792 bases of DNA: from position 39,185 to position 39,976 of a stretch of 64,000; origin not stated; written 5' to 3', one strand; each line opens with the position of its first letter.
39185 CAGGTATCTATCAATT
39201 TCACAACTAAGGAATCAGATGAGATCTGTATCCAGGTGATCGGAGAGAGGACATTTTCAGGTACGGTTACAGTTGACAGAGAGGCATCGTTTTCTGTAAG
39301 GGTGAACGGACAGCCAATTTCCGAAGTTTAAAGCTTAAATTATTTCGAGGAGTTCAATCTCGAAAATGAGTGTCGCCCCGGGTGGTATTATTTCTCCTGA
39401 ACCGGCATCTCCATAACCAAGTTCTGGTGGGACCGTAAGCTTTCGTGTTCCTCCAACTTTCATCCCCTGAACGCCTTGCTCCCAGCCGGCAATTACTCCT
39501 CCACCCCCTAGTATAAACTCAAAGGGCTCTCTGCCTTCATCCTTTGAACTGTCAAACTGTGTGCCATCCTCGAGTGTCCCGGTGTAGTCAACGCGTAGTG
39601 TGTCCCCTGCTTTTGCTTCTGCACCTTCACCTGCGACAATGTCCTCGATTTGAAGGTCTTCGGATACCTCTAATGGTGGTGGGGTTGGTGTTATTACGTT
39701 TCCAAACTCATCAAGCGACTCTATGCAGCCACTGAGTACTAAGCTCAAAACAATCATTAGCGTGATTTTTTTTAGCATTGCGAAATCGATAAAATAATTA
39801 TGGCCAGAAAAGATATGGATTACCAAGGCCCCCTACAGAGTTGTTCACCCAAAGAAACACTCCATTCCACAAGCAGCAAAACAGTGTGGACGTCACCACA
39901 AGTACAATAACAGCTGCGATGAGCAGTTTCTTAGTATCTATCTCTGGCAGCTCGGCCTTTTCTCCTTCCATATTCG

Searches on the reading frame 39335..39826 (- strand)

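Call 24: search_protein_families(library=pfam, proteins=[window:39335-39826:-], max_evalue=0.001)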
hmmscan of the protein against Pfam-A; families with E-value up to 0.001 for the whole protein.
window:39335-39826:- (163 aa): 1 family
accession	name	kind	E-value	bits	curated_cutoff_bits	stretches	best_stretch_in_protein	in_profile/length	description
PF00254.34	FKBP_C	-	6.4e-35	119.8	21.1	1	70-160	4-94/94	FKBP-type peptidyl-prolyl cis-trans isomerase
